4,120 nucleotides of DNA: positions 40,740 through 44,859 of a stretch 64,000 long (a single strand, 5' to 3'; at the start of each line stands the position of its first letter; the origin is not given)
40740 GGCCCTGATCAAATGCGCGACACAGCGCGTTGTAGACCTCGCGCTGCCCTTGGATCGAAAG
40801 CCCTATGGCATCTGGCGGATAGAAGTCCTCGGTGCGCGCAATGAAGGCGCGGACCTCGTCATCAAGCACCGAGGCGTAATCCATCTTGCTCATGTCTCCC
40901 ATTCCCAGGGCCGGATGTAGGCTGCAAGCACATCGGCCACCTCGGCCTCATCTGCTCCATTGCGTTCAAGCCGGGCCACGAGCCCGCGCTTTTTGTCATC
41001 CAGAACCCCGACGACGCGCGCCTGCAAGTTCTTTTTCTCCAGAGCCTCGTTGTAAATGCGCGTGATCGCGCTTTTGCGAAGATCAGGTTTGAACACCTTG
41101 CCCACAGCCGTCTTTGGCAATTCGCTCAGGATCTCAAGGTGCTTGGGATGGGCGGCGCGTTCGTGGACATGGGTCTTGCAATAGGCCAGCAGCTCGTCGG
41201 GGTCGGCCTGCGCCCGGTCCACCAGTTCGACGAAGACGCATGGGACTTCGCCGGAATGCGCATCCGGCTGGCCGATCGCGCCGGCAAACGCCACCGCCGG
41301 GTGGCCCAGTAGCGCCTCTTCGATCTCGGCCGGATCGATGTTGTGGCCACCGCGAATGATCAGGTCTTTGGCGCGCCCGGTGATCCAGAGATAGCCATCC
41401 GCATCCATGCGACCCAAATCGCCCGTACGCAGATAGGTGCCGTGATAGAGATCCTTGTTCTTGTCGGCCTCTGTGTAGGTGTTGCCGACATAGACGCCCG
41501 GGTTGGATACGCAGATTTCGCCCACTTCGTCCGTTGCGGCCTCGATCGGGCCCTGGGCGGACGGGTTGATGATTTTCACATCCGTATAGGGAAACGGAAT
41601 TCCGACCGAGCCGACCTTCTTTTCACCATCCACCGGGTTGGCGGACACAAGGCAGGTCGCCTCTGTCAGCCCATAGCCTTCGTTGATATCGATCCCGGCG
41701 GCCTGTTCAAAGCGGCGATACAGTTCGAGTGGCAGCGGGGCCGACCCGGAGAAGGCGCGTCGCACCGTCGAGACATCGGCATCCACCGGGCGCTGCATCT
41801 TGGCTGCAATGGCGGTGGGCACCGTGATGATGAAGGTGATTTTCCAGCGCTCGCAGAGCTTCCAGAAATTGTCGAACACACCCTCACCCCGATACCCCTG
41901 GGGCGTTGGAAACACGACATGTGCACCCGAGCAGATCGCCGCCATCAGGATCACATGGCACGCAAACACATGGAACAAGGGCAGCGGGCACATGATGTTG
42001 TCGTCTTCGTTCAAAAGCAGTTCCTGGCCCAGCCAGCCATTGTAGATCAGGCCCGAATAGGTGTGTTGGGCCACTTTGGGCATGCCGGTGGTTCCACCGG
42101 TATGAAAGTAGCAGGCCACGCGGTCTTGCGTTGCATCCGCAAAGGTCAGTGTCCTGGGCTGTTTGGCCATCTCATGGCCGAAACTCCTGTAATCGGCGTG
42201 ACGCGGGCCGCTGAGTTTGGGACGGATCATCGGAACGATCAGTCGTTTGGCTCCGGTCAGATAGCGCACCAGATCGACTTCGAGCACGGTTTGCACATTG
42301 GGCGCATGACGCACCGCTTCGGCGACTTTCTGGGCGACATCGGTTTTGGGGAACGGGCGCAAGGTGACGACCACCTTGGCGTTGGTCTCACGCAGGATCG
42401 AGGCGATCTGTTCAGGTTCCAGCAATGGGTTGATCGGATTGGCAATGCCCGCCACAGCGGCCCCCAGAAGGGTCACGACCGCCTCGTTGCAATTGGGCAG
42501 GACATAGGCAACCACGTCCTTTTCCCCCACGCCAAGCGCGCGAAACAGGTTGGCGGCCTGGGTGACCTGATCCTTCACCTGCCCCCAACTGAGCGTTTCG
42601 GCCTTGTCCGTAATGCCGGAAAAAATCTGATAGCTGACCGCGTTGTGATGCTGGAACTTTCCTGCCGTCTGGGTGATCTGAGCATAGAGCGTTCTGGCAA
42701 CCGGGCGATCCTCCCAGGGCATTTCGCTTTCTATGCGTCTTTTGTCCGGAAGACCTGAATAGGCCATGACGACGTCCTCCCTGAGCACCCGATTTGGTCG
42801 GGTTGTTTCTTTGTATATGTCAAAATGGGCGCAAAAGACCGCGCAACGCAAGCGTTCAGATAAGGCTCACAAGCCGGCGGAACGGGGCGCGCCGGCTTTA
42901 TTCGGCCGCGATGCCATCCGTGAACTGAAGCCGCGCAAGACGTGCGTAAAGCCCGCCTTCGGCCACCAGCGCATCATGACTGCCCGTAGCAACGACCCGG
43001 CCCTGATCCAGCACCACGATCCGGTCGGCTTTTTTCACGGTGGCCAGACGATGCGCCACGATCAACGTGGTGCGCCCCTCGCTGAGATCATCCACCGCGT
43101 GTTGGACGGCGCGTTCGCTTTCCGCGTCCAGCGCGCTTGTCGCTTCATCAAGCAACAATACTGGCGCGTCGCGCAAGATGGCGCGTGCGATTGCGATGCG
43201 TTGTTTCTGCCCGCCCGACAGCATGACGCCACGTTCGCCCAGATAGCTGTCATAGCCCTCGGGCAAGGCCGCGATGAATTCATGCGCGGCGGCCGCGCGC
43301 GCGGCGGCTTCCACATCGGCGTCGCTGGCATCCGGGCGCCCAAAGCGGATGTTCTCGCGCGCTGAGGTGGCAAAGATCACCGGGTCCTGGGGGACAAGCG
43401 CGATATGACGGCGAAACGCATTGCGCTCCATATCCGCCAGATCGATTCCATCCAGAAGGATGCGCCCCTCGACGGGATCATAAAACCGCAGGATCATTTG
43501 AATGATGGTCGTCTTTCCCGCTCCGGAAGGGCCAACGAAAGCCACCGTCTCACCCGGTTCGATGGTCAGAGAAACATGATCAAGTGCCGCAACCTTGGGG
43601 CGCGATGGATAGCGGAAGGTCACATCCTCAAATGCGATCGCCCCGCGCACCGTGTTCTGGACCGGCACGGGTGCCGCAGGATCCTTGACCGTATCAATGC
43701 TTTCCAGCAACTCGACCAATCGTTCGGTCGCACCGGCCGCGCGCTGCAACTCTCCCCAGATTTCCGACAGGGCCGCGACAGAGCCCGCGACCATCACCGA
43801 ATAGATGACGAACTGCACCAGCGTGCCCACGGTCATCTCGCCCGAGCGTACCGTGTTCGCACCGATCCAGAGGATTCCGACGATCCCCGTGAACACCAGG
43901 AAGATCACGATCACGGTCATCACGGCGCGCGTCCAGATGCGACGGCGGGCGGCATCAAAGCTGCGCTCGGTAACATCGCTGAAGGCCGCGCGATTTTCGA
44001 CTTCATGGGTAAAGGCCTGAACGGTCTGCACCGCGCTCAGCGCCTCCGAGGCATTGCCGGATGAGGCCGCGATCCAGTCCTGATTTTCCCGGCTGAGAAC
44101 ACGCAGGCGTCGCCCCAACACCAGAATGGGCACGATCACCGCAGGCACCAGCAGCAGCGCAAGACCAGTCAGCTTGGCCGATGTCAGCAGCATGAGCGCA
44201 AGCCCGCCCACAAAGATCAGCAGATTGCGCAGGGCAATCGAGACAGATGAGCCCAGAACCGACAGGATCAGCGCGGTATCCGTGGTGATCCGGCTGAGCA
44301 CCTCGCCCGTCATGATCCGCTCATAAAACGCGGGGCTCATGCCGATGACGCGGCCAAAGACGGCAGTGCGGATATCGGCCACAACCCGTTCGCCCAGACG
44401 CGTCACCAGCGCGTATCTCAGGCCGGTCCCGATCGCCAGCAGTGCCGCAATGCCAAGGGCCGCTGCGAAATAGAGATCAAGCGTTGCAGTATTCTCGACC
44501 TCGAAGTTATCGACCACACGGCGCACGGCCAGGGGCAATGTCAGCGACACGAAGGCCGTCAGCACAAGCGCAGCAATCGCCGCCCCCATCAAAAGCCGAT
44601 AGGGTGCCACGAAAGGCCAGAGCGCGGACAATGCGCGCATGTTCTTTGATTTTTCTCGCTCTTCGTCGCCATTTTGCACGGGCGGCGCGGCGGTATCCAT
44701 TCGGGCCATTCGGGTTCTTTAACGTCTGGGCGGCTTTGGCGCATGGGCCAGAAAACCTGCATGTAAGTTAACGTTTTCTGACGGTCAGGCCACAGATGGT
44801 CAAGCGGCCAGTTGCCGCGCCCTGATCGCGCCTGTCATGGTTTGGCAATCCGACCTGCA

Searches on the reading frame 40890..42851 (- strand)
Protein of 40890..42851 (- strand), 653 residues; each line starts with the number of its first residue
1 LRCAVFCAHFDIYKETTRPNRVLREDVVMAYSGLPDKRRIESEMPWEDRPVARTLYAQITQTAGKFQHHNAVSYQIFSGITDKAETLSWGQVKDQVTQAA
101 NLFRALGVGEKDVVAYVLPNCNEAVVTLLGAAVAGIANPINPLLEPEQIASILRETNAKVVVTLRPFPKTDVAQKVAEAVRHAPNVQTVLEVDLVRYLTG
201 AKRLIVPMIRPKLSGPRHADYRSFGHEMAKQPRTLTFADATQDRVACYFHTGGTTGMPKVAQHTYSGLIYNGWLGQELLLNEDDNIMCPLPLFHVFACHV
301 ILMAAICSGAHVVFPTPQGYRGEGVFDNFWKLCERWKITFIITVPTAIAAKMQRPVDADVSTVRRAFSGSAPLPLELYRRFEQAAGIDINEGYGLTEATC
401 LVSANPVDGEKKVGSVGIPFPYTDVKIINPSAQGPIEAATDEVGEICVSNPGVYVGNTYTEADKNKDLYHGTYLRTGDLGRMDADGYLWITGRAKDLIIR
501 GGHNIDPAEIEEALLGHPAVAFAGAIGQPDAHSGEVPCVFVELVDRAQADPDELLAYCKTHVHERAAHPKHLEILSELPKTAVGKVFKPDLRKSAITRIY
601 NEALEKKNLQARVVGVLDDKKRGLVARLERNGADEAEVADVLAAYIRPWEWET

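Call 63: search_protein_families(library=pfam, proteins=[window:40890-42851:-], max_evalue=0.00001)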
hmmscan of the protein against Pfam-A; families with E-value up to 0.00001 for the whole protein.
window:40890-42851:- (653 aa): 2 families
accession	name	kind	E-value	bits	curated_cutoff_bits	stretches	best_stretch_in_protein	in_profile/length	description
PF00501.34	AMP-binding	-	4.9e-72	243.3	29.9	1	62-454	4-380/384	AMP-binding enzyme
PF13193.12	AMP-binding_C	-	8.7e-16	59.1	24.5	1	509-585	1-76/76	AMP-binding enzyme C-terminal domain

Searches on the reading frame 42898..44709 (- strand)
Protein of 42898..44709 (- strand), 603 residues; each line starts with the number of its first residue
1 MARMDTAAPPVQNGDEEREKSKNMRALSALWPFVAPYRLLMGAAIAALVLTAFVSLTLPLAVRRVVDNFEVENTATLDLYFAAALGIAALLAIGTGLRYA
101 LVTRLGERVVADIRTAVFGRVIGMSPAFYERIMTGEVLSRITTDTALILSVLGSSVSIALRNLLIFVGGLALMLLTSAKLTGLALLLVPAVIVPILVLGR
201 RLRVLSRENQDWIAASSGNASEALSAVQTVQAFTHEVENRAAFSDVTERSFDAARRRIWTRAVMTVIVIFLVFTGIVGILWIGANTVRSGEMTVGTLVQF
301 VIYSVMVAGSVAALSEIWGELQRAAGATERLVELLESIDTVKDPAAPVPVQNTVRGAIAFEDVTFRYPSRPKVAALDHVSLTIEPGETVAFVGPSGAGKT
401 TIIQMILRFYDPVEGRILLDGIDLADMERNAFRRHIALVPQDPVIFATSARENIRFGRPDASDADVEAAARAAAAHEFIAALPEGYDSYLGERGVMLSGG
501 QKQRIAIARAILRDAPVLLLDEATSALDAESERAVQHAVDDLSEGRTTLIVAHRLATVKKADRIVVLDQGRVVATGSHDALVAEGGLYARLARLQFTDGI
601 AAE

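Call 63: search_protein_families(library=pfam, proteins=[window:42898-44709:-], max_evalue=0.00001)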
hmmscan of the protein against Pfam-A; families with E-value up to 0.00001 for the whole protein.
window:42898-44709:- (603 aa): 3 families
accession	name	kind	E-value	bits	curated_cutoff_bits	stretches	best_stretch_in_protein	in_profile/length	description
PF00664.28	ABC_membrane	-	3.5e-44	152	28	1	42-310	2-273/274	ABC transporter transmembrane region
PF00005.33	ABC_tran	-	2.1e-35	122.7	25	1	376-525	1-137/137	ABC transporter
PF02463.25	SMC_N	-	9.5e-09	35.4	40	1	496-567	136-211/220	RecF/RecN/SMC N terminal domain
